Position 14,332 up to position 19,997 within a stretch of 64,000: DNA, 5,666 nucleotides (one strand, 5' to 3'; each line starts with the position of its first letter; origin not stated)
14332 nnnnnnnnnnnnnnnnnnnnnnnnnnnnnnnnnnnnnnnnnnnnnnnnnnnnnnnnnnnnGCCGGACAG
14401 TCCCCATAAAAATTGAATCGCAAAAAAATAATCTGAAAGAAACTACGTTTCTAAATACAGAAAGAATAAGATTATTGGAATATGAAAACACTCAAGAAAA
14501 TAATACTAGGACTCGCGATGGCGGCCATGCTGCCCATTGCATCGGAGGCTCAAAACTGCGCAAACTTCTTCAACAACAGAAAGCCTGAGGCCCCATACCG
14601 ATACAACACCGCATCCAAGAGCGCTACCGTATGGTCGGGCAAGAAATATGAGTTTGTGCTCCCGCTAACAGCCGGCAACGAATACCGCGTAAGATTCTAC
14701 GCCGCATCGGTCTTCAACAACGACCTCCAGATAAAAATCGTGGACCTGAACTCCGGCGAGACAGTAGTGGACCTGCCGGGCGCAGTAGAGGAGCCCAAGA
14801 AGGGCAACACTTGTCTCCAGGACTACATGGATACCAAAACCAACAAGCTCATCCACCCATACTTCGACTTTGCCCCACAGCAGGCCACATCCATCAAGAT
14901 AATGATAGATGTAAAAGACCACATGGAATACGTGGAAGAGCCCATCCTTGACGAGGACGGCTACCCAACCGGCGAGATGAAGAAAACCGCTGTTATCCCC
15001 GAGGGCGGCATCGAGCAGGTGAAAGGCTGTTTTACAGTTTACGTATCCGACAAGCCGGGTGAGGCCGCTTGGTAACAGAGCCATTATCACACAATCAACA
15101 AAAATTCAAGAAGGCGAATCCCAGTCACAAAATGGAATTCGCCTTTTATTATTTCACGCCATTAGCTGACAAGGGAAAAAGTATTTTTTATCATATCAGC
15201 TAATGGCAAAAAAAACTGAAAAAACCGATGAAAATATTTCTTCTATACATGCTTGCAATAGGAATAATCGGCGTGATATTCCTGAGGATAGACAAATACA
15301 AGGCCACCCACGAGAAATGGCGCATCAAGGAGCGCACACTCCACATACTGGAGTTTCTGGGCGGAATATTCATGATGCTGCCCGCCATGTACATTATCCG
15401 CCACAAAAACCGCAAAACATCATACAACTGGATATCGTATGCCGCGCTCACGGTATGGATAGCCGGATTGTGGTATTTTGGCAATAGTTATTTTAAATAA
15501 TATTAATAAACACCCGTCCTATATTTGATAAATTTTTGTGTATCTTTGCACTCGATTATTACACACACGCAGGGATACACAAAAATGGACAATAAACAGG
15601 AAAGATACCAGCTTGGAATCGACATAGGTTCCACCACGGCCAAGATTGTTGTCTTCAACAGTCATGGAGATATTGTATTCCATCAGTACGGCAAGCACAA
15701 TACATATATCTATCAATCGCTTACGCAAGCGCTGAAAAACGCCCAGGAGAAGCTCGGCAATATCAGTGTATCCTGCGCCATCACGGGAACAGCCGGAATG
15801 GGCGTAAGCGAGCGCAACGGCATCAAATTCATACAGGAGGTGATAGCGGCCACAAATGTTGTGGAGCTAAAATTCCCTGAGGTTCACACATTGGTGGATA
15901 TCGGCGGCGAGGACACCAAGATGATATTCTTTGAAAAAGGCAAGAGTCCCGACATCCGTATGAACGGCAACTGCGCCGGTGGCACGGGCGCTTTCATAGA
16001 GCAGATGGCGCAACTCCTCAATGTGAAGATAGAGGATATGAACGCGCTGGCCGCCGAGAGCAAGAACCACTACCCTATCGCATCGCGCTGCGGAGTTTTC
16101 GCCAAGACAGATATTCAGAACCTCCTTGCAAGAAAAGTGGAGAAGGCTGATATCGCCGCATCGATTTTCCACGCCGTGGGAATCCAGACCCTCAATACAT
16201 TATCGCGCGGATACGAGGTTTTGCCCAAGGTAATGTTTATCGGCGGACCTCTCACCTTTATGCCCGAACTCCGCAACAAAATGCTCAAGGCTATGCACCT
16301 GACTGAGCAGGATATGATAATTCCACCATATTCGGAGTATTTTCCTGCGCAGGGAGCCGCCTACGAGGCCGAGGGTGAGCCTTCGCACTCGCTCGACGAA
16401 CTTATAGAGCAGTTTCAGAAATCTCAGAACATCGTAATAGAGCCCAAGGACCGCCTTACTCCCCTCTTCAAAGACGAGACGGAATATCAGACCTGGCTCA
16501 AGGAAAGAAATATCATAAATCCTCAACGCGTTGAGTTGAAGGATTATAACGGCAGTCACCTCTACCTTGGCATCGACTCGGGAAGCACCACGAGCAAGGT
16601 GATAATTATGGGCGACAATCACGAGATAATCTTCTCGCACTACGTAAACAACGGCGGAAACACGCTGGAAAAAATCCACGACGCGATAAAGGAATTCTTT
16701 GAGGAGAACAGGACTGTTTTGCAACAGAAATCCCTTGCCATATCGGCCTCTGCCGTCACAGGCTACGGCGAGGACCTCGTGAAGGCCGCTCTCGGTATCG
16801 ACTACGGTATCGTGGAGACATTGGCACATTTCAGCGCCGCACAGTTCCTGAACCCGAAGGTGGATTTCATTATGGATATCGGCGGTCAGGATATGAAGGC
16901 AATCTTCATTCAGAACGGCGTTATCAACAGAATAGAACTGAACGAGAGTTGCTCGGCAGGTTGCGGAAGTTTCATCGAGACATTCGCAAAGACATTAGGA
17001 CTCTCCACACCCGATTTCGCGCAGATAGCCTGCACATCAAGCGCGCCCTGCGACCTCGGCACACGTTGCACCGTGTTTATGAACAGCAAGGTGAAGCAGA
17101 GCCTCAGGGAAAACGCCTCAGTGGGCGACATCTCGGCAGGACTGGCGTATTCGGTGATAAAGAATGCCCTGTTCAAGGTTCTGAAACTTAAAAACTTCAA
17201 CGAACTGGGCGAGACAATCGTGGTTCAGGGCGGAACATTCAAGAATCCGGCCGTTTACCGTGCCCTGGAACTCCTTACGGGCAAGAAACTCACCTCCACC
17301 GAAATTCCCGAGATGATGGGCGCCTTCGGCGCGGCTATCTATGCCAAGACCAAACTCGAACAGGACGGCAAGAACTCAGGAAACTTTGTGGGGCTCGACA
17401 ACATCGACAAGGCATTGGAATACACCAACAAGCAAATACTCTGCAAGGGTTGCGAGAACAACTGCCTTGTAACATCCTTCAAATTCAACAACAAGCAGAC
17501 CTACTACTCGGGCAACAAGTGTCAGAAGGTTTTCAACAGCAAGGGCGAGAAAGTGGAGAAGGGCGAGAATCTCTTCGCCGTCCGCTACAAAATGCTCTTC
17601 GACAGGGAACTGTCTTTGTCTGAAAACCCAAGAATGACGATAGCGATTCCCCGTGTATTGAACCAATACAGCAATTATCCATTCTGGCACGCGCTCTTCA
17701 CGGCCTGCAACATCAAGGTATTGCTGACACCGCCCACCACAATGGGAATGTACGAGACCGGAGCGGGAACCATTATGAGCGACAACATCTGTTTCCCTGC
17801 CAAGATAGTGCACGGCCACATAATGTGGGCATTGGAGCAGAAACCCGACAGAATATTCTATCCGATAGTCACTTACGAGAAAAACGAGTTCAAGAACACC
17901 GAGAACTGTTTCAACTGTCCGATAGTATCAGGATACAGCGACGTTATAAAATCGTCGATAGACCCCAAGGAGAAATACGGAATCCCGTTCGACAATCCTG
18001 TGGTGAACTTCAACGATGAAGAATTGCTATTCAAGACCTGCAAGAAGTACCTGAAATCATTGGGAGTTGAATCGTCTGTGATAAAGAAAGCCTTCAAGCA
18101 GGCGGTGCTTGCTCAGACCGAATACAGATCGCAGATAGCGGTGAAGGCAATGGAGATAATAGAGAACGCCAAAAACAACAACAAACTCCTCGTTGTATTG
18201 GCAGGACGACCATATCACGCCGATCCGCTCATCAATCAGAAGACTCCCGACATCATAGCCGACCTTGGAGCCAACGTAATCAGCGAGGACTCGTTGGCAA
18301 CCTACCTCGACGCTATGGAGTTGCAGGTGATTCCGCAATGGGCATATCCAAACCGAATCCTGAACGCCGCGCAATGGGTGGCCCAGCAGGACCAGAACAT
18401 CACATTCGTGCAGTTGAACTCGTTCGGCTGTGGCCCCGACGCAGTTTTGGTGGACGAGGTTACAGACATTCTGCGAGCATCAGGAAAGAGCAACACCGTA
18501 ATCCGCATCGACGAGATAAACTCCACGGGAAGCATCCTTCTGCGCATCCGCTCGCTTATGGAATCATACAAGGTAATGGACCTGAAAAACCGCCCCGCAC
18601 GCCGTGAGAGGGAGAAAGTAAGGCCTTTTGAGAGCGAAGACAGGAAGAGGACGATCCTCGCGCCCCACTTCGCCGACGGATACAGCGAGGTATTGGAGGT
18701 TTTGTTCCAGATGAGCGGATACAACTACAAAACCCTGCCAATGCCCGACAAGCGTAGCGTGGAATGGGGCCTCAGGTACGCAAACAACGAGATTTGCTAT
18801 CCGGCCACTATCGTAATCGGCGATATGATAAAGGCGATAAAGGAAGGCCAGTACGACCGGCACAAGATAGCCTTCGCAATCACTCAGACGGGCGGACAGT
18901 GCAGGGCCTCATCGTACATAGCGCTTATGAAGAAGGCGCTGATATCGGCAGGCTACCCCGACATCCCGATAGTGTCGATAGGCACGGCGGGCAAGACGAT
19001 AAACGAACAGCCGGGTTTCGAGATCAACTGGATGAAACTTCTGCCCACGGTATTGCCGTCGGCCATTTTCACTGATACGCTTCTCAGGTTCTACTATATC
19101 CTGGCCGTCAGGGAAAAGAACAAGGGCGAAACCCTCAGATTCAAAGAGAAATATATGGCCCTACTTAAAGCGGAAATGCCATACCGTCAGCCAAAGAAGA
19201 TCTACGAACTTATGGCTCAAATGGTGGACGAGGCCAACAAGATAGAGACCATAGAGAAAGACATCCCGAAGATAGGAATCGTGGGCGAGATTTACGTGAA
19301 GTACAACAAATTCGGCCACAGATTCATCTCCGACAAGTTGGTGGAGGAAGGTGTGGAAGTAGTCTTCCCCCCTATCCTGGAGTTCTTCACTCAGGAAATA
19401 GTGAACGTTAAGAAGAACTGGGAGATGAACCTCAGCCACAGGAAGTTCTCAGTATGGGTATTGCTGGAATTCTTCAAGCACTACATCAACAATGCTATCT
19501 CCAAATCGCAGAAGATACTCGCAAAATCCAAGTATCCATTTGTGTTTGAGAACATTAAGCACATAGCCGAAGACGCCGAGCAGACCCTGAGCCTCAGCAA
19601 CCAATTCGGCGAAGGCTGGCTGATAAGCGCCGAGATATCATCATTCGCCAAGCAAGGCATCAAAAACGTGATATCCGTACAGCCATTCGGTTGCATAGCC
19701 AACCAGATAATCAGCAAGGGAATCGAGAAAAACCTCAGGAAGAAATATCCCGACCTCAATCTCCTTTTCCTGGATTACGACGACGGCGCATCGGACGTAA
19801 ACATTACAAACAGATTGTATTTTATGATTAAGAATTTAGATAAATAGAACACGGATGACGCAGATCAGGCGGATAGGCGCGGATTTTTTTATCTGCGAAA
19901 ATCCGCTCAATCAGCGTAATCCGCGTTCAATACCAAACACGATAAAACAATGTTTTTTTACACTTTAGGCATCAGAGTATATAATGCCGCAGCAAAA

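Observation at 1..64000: Hyper-abundant word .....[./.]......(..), palindromic core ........, about one copy per kb in genes and spacers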

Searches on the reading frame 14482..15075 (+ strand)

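Call 12: search_protein_families(library=pfam, proteins=[window:14482-15075:+])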
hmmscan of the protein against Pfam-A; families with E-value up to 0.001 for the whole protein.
window:14482-15075:+ (197 aa): 0 families

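Call 67: search_protein_families(library=ncbifam, proteins=[window:14482-15075:+], max_evalue=0.01)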
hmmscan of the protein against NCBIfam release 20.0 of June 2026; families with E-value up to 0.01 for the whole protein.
window:14482-15075:+ (197 aa): 1 family
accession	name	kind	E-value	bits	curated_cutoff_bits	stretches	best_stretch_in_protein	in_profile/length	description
NF010460.0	PRK13885.1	subfamily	0.0074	15.1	370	0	2-98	3-104/299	conjugal transfer protein TrbG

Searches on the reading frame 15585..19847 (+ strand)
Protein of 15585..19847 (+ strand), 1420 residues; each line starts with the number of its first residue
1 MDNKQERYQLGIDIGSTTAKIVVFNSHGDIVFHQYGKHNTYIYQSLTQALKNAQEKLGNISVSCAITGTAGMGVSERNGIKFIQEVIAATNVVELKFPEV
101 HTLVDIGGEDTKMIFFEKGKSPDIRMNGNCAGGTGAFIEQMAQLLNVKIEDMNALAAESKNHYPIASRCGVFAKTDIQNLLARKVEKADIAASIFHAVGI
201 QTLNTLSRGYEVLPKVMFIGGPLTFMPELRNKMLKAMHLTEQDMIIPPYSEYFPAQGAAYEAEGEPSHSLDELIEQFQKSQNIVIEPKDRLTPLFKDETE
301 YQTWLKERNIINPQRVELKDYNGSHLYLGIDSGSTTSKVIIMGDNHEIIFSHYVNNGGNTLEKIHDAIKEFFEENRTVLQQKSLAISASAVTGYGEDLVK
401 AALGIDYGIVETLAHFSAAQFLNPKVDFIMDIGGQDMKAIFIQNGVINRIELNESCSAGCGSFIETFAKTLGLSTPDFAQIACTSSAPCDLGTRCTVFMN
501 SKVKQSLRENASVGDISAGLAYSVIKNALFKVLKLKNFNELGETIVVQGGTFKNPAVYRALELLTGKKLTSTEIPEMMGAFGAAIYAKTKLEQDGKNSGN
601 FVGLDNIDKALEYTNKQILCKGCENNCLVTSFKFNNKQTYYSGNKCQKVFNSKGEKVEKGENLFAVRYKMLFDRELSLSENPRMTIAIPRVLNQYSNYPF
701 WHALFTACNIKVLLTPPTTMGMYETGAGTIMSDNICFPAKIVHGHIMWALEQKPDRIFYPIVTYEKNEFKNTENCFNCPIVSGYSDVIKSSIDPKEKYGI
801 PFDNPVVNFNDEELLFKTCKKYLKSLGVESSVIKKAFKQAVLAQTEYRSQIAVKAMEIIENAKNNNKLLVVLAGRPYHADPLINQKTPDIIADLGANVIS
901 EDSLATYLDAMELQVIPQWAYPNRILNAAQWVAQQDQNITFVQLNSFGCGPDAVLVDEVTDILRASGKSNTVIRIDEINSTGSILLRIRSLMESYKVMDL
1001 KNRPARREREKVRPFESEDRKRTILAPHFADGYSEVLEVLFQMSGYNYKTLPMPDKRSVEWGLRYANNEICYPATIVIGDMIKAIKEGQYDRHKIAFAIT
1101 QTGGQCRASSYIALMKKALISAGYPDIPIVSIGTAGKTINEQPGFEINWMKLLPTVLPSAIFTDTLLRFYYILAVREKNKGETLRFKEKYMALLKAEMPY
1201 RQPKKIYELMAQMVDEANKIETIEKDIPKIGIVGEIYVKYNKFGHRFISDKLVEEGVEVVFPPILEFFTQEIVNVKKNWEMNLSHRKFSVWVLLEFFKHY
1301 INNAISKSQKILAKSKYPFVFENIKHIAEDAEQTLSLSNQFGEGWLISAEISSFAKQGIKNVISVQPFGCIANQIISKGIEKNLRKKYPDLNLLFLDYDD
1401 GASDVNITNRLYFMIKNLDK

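Call 12: search_protein_families(library=pfam, proteins=[window:15585-19847:+])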
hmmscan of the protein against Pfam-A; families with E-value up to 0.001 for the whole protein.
window:15585-19847:+ (1420 aa): 5 families
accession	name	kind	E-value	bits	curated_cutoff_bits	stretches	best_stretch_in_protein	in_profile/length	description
PF01869.26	BcrAD_BadFG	-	1.5e-74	251.4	31.5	2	328-587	1-271/271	BadF/BadG/BcrA/BcrD ATPase family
PF09989.15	DUF2229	-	2.6e-74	250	29.4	1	685-904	1-218/218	CoA enzyme activase uncharacterised domain (DUF2229)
PF00370.27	FGGY_N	-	1.4e-07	31.8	28.8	0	8-70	1-62/245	FGGY family of carbohydrate kinases, N-terminal domain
PF00480.26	ROK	-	4.7e-06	26.8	22.9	0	327-386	1-62/294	ROK family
PF01548.23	DEDD_Tnp_IS110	-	1e-05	25.8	29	0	10-72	1-60/155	Transposase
